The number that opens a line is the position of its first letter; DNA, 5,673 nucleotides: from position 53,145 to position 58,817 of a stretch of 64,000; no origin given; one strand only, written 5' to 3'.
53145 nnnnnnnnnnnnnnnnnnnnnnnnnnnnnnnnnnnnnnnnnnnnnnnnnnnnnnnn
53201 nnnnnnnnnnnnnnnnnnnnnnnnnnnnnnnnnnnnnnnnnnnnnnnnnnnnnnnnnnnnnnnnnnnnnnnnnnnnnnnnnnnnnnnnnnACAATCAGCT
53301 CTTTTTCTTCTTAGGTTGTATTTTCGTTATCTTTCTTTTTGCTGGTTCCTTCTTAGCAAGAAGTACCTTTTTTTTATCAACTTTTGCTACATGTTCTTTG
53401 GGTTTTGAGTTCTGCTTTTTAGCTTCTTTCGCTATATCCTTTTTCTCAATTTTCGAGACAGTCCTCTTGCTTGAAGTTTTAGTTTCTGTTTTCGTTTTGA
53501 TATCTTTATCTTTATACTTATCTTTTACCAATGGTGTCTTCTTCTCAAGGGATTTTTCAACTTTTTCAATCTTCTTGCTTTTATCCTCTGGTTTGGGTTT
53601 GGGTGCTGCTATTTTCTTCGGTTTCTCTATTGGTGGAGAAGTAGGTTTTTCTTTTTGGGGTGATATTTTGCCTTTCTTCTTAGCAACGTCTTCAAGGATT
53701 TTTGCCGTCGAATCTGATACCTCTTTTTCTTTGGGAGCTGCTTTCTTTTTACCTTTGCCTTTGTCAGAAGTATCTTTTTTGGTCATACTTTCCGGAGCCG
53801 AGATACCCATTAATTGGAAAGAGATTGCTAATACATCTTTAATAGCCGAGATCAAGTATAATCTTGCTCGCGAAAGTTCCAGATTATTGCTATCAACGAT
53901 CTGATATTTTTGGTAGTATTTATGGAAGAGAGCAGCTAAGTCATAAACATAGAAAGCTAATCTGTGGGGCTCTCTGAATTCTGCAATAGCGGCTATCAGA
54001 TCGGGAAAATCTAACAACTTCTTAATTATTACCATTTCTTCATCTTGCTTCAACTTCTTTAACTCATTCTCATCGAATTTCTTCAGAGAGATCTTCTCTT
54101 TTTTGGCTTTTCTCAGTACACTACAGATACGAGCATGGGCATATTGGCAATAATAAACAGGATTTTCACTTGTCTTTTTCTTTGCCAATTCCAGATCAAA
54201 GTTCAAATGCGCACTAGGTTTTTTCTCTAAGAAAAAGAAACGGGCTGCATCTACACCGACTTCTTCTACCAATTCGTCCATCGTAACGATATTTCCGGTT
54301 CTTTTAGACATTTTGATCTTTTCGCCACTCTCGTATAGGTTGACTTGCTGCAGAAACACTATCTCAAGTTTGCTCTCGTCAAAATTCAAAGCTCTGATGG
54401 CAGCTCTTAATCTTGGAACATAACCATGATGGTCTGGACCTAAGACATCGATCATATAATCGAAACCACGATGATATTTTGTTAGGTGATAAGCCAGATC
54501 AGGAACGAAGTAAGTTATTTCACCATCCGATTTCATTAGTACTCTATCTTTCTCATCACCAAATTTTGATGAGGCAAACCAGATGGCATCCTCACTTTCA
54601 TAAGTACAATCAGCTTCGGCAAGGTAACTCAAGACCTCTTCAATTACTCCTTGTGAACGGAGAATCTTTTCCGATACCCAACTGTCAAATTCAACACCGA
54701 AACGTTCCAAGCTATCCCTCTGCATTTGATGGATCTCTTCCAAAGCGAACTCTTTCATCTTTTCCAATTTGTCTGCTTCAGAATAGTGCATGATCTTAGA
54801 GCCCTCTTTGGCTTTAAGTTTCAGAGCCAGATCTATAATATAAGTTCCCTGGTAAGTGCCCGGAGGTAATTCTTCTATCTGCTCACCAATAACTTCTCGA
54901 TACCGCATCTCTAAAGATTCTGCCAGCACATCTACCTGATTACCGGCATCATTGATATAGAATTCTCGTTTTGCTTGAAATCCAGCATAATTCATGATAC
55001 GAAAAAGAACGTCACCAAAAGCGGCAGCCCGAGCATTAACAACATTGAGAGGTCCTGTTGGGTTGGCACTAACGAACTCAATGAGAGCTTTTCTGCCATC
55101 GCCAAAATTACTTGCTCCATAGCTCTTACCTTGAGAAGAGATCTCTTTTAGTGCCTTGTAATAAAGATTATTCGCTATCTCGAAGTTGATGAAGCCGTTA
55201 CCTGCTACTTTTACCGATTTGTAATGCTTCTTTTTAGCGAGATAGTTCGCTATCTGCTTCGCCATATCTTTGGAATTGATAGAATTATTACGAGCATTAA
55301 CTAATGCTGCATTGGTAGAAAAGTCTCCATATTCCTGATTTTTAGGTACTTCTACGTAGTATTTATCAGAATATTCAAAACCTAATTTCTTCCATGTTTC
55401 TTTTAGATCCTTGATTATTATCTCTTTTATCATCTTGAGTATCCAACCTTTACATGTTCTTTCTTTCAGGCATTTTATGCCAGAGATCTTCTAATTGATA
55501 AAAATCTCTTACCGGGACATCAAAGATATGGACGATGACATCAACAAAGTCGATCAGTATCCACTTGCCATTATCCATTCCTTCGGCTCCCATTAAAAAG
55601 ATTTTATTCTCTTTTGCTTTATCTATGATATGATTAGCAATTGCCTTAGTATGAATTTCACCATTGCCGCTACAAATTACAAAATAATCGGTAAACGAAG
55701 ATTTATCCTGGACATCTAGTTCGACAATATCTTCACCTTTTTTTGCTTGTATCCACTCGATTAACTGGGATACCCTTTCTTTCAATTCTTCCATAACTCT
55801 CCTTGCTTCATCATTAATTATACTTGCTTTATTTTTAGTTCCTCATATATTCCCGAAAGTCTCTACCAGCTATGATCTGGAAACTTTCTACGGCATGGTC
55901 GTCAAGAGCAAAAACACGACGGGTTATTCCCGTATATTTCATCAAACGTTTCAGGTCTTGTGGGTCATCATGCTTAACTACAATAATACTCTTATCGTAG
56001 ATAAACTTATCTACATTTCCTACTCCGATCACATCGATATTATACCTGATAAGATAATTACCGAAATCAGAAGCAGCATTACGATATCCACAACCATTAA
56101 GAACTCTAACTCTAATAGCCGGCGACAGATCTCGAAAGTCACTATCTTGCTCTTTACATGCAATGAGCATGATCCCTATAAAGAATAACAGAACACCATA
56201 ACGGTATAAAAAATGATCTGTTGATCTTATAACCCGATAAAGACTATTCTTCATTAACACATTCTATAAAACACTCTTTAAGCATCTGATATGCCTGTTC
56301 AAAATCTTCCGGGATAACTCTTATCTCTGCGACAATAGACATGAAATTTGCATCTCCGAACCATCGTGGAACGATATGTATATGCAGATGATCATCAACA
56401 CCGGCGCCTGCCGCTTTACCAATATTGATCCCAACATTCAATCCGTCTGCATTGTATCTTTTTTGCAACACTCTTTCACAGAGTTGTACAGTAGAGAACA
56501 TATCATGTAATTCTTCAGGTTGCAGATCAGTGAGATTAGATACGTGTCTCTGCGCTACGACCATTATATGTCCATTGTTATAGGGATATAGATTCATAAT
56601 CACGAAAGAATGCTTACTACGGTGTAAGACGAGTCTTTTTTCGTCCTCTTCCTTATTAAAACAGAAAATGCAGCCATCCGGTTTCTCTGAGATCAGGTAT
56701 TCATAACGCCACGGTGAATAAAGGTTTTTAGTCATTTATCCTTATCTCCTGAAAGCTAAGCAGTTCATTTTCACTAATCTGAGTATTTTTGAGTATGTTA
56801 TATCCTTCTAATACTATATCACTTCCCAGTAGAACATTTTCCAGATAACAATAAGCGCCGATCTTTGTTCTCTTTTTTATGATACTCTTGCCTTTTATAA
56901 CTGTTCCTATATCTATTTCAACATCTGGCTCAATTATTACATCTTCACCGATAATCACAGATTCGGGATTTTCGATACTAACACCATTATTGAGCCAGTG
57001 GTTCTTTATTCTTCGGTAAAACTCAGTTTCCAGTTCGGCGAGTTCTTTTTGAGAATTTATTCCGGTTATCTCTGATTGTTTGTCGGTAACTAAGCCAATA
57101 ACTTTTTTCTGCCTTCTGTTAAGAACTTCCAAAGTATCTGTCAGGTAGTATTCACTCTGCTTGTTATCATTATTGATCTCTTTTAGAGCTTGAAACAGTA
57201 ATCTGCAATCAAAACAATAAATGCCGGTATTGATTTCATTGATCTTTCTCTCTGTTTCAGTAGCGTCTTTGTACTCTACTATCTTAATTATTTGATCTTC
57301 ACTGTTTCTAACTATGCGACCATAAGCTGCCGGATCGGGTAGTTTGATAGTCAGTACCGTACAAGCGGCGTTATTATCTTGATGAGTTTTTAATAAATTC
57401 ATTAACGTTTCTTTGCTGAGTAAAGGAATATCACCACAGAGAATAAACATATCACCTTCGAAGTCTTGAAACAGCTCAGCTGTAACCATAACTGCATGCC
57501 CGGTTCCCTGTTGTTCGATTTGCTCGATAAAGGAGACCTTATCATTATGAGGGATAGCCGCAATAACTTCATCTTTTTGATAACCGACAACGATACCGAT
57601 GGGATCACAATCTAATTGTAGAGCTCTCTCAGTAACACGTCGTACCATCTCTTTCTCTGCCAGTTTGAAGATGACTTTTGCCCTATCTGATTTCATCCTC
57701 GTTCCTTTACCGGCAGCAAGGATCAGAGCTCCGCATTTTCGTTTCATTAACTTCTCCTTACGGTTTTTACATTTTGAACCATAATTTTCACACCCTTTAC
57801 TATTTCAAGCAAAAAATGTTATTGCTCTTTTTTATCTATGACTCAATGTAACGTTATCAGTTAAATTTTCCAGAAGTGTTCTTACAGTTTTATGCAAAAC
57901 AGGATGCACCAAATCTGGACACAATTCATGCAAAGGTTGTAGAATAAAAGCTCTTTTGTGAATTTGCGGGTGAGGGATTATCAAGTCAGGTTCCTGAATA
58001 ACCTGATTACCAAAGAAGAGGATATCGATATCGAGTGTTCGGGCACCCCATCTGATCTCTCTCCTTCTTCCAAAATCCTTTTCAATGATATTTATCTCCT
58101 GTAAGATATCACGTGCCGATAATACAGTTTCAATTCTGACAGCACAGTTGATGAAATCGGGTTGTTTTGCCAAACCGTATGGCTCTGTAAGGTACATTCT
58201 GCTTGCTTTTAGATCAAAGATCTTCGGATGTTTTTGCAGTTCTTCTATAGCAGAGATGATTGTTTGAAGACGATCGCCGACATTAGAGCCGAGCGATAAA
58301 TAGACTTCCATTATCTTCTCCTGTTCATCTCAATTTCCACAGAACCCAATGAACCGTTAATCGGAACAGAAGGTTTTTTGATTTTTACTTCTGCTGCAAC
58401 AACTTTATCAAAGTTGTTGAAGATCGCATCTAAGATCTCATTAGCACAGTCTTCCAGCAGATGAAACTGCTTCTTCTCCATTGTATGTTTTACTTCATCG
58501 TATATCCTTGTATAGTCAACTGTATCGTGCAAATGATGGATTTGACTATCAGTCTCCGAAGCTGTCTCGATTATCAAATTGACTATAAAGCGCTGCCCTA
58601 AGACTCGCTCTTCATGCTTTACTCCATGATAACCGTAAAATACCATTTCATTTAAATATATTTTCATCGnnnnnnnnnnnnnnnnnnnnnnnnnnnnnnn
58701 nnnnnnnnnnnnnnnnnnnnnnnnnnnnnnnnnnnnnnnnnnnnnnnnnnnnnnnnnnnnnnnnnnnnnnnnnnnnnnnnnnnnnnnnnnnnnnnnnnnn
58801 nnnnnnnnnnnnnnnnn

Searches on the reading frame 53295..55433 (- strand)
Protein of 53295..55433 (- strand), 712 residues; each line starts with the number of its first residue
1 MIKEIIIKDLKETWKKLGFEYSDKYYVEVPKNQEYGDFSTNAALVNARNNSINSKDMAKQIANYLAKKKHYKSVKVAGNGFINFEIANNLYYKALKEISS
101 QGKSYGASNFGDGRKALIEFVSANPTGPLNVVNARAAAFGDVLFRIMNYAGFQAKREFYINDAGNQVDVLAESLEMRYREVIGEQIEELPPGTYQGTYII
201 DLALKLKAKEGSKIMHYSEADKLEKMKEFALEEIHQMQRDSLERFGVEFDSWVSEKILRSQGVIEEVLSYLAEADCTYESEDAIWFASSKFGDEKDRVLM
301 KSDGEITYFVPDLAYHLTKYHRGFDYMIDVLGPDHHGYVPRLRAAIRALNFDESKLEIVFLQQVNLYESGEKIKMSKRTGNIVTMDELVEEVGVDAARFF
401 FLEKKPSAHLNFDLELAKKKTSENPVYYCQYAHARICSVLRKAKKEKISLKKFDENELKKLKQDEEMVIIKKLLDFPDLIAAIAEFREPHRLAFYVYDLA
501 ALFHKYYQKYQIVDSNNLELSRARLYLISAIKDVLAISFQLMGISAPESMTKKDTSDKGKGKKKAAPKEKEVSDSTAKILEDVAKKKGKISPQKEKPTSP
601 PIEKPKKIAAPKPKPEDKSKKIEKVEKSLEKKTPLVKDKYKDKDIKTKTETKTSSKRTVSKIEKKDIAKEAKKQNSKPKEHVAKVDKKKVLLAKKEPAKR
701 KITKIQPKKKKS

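Call 50: search_protein_families(library=pfam, proteins=[window:53295-55433:-], max_evalue=0.00001)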
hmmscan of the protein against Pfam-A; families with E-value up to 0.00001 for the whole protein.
window:53295-55433:- (712 aa): 3 families
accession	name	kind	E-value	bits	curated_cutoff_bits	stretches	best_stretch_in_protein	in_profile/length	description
PF05746.21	DALR_1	-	3.4e-33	114.7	22.3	1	430-550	2-117/117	DALR anticodon binding domain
PF00750.26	tRNA-synt_1d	-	1.7e-16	60.6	23.3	1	99-408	6-313/349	tRNA synthetases class I (R), catalytic domain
PF03485.21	Arg_tRNA_synt_N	-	2e-15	57.6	21.5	1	6-85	3-84/85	Arginyl tRNA synthetase N terminal domain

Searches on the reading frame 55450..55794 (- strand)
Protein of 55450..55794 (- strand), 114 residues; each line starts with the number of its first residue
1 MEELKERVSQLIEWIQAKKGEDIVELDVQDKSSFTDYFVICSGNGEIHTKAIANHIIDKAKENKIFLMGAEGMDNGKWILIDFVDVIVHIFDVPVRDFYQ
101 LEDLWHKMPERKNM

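Call 50: search_protein_families(library=pfam, proteins=[window:55450-55794:-], max_evalue=0.00001)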
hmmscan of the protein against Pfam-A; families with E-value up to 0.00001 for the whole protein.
window:55450-55794:- (114 aa): 1 family
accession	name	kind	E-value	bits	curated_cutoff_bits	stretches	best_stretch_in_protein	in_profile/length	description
PF02410.21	RsfS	-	2e-31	108.5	21.6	1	10-105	2-98/98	Ribosomal silencing factor during starvation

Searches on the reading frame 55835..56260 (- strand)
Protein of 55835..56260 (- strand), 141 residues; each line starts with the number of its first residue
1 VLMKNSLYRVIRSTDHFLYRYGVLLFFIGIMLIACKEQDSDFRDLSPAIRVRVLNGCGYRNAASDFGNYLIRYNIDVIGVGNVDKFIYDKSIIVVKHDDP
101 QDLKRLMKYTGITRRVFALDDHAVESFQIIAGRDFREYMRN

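Call 50: search_protein_families(library=pfam, proteins=[window:55835-56260:-], max_evalue=0.00001)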
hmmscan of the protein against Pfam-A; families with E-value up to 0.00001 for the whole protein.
window:55835-56260:- (141 aa): 1 family
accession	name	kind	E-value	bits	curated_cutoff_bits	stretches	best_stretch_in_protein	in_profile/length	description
PF13399.11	LytR_C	-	8.3e-07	30.3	22.2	1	49-135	2-86/86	LytR cell envelope-related transcriptional attenuator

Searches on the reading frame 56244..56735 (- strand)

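Call 50: search_protein_families(library=pfam, proteins=[window:56244-56735:-], max_evalue=0.00001)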
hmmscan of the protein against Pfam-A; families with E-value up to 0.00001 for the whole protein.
window:56244-56735:- (163 aa): 3 families
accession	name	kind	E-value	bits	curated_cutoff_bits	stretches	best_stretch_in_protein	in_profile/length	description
PF01230.28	HIT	-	7.3e-21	75.1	21.5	1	34-124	6-95/98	HIT domain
PF11969.13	DcpS_C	-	3.5e-10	40.8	24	1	22-122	2-100/114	Scavenger mRNA decapping enzyme C-term binding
PF04677.20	CwfJ_C_1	-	1.3e-08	35.2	21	1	16-98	8-86/122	Protein similar to CwfJ C-terminus 1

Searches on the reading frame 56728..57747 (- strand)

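Call 50: search_protein_families(library=pfam, proteins=[window:56728-57747:-], max_evalue=0.00001)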
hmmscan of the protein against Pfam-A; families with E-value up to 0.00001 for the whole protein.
window:56728-57747:- (339 aa): 3 families
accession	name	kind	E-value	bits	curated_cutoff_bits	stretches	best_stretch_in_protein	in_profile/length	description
PF00483.29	NTP_transferase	-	1.8e-22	80.5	21.2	1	7-220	2-220/245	Nucleotidyl transferase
PF12804.13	NTP_transf_3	-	3.3e-17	63.6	27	1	7-134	1-123/160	MobA-like NTP transferase domain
PF01128.25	IspD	-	9.6e-07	29.2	27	1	7-134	3-130/221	2-C-methyl-D-erythritol 4-phosphate cytidylyltransferase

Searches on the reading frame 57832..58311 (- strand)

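Call 50: search_protein_families(library=pfam, proteins=[window:57832-58311:-], max_evalue=0.00001)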
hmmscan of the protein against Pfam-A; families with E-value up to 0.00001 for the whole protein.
window:57832-58311:- (159 aa): 1 family
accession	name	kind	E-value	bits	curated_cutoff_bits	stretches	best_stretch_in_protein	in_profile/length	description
PF01288.25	HPPK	-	3.7e-38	130.9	25.7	1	4-132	1-116/116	7,8-dihydro-6-hydroxymethylpterin-pyrophosphokinase (HPPK)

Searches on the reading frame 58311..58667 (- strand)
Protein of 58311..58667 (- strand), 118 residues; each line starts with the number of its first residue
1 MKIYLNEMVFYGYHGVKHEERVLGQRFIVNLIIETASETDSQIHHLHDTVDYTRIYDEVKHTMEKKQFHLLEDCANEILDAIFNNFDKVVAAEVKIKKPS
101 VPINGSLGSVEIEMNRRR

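Call 50: search_protein_families(library=pfam, proteins=[window:58311-58667:-], max_evalue=0.00001)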
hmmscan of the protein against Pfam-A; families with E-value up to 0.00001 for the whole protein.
window:58311-58667:- (118 aa): 1 family
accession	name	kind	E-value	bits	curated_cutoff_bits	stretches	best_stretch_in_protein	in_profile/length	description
PF02152.23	FolB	-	1.9e-32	112.6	31.8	1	3-114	1-112/113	Dihydroneopterin aldolase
